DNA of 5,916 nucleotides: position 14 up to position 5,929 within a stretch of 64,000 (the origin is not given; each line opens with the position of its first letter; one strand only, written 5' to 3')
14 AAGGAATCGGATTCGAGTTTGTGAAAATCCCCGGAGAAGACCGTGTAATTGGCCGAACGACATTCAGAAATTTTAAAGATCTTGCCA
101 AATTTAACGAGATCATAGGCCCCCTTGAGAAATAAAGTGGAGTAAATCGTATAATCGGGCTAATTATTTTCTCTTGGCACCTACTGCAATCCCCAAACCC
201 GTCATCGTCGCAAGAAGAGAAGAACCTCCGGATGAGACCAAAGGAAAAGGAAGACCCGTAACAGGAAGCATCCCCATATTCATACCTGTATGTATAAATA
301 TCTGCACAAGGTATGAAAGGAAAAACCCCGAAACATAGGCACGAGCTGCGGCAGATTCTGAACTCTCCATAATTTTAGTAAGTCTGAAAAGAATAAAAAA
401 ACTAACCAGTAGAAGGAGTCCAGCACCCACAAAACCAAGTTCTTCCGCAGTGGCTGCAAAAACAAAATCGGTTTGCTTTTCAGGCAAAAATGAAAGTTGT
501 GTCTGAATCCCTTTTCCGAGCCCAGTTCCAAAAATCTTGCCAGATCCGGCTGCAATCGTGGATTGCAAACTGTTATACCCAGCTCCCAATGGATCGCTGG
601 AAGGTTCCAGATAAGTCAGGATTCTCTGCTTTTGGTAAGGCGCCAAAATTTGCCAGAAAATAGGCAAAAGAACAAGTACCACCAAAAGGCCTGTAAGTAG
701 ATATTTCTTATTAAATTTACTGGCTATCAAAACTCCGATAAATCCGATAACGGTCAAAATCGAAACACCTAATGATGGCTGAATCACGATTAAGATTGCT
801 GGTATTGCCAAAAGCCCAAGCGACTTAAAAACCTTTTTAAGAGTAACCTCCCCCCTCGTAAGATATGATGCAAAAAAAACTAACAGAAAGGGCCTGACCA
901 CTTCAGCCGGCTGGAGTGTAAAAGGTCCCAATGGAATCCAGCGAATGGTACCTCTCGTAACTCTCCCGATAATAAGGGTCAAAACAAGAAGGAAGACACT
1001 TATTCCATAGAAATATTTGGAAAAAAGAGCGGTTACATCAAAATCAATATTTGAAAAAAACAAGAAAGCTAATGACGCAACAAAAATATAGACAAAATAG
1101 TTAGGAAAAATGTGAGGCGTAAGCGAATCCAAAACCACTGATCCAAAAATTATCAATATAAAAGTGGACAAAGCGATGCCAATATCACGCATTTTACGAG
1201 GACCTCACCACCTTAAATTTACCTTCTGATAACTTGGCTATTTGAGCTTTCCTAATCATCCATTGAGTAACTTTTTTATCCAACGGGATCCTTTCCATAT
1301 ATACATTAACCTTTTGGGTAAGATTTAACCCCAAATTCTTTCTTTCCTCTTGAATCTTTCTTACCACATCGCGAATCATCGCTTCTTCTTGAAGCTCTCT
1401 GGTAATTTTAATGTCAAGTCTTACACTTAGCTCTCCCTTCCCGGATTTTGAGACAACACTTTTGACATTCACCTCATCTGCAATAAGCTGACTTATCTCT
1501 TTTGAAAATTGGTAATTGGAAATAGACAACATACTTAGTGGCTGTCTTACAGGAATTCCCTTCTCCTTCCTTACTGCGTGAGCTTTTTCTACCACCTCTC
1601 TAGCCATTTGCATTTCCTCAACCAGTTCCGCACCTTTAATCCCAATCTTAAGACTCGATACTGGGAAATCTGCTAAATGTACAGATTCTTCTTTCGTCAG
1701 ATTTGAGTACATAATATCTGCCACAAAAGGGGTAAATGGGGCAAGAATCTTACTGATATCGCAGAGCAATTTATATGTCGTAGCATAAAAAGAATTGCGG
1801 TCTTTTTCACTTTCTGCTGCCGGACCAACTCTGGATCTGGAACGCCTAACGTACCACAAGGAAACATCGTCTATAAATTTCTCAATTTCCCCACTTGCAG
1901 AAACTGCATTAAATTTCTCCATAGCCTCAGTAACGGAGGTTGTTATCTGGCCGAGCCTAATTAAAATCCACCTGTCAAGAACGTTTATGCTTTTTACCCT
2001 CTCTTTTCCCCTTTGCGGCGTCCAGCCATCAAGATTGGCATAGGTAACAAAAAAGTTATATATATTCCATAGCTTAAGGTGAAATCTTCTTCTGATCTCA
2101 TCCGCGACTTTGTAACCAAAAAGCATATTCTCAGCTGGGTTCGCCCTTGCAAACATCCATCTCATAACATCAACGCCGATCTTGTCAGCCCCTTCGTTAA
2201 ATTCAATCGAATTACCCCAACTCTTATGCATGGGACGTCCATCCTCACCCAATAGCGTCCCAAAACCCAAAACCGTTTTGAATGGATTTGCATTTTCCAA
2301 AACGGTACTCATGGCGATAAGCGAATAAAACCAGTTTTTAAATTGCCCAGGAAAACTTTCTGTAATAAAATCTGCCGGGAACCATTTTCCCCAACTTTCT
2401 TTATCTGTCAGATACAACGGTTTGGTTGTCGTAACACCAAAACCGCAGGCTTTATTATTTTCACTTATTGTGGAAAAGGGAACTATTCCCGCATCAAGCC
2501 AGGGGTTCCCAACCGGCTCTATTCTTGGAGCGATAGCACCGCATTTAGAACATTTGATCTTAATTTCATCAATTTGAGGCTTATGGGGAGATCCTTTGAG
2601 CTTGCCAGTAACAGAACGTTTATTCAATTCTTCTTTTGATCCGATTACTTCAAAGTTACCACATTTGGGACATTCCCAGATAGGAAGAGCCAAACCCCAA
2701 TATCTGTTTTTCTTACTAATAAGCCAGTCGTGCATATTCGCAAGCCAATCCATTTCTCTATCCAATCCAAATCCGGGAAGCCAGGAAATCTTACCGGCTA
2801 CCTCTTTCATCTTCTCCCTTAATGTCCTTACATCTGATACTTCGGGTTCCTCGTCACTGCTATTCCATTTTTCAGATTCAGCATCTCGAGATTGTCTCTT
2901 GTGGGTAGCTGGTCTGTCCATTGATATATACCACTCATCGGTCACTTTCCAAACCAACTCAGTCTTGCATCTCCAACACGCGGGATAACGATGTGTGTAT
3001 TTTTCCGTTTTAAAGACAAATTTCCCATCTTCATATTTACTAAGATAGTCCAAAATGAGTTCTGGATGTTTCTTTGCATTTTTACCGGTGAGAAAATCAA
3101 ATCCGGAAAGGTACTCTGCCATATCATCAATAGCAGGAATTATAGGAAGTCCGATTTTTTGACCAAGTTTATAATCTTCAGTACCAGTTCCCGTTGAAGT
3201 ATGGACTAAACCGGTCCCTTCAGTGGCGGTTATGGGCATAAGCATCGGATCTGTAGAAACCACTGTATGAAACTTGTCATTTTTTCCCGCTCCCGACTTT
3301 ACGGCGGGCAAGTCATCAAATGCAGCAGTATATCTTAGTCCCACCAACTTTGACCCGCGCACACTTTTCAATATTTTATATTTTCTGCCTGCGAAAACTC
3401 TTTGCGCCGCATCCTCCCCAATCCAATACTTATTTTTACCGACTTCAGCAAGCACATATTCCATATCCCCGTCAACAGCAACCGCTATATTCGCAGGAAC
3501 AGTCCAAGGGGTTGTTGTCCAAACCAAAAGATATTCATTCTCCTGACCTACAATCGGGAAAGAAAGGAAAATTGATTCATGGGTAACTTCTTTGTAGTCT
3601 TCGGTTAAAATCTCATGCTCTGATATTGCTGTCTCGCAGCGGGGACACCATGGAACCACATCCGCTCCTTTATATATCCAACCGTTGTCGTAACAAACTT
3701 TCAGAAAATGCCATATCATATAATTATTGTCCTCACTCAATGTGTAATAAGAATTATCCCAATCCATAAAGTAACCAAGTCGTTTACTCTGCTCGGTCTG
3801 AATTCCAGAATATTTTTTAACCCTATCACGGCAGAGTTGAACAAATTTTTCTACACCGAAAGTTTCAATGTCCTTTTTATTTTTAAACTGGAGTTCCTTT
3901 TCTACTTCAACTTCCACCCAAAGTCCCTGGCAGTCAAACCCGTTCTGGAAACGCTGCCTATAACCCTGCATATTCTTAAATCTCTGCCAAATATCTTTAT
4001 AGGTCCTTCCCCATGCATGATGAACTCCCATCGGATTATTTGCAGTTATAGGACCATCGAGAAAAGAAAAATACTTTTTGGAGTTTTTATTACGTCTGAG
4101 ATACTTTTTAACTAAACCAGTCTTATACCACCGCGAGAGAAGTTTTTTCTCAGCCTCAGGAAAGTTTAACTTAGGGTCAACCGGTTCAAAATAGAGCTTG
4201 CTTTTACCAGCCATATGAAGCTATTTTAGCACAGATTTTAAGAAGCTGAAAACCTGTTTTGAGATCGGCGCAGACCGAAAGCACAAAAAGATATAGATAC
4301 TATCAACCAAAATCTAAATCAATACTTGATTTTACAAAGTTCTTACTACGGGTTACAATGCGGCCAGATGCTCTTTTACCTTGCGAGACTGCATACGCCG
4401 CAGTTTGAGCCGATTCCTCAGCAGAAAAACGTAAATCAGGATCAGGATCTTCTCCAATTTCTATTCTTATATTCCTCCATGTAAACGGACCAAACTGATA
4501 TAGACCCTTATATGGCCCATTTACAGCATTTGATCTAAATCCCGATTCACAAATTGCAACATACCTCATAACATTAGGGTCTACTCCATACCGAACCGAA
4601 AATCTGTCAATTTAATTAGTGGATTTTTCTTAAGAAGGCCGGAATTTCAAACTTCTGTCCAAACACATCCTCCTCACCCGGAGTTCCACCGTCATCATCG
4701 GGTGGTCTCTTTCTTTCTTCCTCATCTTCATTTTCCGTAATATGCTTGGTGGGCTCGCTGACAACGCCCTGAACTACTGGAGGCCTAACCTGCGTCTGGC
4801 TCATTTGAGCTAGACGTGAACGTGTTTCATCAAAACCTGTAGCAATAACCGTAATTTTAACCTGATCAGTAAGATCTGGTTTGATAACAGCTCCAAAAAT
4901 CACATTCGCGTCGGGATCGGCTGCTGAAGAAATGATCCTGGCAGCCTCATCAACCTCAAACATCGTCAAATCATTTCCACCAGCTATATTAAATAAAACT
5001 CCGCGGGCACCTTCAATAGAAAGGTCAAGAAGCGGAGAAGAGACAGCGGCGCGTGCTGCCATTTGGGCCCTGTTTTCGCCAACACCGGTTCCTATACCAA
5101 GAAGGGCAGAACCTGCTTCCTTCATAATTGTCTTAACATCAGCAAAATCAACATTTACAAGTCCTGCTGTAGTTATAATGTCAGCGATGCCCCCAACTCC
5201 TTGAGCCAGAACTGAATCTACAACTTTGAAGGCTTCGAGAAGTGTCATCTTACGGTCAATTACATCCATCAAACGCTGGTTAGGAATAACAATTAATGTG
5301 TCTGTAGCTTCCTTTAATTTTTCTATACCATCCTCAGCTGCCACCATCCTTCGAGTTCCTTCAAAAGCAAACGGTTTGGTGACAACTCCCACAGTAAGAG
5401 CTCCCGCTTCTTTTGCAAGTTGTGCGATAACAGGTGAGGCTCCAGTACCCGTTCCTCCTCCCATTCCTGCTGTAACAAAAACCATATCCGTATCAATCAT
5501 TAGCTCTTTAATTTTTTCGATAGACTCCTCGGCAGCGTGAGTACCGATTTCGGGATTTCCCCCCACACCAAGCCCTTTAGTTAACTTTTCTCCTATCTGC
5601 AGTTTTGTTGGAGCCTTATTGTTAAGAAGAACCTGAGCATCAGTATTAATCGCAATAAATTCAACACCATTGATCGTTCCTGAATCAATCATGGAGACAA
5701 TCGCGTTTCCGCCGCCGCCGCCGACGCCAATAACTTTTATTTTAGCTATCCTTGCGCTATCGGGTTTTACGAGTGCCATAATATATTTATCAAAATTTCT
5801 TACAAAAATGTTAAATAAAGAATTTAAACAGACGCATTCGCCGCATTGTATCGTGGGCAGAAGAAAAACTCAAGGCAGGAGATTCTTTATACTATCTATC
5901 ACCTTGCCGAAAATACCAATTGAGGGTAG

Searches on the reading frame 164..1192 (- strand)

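Call 11: search_protein_families(library=pfam, proteins=[window:164-1192:-], max_evalue=0.001)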
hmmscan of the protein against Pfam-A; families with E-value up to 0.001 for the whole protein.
window:164-1192:- (342 aa): 1 family
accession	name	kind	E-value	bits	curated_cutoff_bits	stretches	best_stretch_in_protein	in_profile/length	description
PF01098.24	FTSW_RODA_SPOVE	-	2.1e-75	254.4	26.4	1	26-339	35-350/356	Cell cycle protein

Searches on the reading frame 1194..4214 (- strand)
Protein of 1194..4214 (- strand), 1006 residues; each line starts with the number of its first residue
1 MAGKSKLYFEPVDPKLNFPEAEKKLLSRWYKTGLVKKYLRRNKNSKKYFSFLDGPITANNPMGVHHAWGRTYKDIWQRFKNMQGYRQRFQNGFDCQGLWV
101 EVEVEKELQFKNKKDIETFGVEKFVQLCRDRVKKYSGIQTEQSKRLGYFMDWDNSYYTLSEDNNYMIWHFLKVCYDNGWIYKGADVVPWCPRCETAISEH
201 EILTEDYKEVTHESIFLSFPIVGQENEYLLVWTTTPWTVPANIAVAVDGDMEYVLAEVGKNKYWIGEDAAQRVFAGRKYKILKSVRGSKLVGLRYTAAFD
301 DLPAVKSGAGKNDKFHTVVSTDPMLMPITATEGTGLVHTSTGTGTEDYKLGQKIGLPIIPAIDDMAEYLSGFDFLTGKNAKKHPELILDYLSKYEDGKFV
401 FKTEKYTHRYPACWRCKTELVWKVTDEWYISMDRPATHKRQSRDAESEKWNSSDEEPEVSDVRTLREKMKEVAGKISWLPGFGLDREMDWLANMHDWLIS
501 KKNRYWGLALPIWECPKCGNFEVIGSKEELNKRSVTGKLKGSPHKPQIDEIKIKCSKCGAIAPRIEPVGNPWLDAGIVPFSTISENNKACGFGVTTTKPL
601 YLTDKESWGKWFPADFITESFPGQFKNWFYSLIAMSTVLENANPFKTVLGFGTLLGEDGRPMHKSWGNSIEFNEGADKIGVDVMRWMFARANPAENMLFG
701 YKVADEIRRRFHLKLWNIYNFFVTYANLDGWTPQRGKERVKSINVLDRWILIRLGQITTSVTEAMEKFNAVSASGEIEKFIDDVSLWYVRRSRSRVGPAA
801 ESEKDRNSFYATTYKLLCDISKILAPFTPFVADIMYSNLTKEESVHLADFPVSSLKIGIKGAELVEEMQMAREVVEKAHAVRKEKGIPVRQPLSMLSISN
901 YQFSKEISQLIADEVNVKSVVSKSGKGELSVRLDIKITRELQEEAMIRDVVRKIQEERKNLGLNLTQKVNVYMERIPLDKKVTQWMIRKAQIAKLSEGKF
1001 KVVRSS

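Call 11: search_protein_families(library=pfam, proteins=[window:1194-4214:-], max_evalue=0.001)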
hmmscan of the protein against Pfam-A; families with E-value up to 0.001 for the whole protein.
window:1194-4214:- (1006 aa): 4 families
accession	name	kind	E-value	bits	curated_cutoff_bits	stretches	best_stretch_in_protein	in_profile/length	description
PF00133.28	tRNA-synt_1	-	3.2e-77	260.5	22.7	1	25-695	2-409/414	tRNA synthetases class I (I, L, M and V)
PF08264.19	Anticodon_1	-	5.8e-26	91.6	25.1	1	747-894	1-145/148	Anticodon-binding domain of tRNA ligase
PF19302.4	DUF5915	-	3e-11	43.7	27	1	925-975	96-146/195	Domain of unknown function (DUF5915)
PF09334.17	tRNA-synt_1g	-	5.2e-07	29.2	20.1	0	59-202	11-135/391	tRNA synthetases class I (M)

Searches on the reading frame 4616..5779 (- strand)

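Call 11: search_protein_families(library=pfam, proteins=[window:4616-5779:-], max_evalue=0.001)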
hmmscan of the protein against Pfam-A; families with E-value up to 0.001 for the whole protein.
window:4616-5779:- (387 aa): 2 families
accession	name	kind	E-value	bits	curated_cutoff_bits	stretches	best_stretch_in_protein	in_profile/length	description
PF00091.31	Tubulin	-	2.7e-50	171.8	33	1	13-174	1-189/190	Tubulin/FtsZ family, GTPase domain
PF12327.13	FtsZ_C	-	7.8e-35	119.5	27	1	223-317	1-95/95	FtsZ family, C-terminal domain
